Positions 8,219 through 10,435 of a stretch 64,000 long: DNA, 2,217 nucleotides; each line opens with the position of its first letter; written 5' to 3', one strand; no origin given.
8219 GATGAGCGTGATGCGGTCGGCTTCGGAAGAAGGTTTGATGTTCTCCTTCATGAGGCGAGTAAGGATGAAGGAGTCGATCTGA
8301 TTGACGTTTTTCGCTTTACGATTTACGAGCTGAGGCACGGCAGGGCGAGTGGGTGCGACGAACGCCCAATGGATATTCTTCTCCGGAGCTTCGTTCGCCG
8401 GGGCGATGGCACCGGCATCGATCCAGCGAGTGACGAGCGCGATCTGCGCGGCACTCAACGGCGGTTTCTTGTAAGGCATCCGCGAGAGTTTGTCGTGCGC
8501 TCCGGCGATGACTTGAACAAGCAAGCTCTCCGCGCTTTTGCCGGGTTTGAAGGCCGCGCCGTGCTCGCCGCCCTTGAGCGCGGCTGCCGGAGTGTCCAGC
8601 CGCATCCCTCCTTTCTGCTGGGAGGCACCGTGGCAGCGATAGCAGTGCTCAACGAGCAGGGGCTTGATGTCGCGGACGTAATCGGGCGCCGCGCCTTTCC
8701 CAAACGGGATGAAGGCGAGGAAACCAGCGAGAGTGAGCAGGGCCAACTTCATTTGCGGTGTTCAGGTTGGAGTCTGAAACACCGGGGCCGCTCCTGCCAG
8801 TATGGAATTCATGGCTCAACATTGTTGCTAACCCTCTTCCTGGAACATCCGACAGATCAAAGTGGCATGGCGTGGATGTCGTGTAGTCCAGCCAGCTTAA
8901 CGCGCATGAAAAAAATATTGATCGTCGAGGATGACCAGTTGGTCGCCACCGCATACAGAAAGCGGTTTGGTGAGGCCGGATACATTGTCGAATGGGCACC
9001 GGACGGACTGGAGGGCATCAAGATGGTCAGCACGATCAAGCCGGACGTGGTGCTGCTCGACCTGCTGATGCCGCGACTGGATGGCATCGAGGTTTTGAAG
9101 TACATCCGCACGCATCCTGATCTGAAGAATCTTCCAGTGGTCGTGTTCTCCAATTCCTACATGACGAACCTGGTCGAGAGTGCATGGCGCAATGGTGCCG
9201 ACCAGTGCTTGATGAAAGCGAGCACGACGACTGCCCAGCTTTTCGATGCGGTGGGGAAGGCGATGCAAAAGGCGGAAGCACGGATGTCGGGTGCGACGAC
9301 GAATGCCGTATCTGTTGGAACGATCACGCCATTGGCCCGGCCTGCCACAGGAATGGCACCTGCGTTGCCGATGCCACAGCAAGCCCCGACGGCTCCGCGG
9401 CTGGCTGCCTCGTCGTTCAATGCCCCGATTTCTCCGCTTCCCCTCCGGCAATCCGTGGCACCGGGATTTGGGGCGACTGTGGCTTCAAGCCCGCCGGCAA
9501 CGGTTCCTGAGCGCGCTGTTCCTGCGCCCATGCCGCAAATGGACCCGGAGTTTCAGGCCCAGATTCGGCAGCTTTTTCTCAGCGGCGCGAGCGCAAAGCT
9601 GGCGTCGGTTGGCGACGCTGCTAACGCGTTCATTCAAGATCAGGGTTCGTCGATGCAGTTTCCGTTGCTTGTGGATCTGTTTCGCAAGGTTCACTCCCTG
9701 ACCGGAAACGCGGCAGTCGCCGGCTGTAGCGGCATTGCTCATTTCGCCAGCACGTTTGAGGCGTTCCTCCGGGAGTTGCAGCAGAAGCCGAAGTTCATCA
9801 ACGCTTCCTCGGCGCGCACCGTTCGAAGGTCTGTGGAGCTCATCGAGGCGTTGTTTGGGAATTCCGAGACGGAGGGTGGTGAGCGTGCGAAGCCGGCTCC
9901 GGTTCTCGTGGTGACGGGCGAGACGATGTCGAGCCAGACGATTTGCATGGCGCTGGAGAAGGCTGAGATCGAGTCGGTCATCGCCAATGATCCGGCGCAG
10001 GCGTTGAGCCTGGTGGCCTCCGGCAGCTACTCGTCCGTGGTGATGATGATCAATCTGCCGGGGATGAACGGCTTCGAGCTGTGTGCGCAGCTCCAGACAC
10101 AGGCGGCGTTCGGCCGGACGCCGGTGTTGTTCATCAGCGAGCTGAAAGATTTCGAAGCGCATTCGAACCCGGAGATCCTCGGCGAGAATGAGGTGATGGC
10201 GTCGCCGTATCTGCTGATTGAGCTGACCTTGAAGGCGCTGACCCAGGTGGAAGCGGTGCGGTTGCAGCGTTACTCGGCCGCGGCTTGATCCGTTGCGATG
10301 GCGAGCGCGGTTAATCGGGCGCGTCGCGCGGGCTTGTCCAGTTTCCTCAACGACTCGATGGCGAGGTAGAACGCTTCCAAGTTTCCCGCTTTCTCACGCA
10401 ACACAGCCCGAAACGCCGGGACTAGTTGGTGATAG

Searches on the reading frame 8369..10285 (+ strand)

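Call 33: search_protein_families(library=pfam, proteins=[window:8369-10285:+], max_evalue=0.001)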
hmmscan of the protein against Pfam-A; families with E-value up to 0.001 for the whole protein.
window:8369-10285:+ (639 aa): 2 families
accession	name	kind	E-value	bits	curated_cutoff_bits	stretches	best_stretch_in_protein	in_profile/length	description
PF00072.30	Response_reg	-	4.2e-33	114.3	30.2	2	183-286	1-102/111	Response regulator receiver domain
PF01627.28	Hpt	-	0.00012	22.7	24.6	1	398-472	1-64/84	Hpt domain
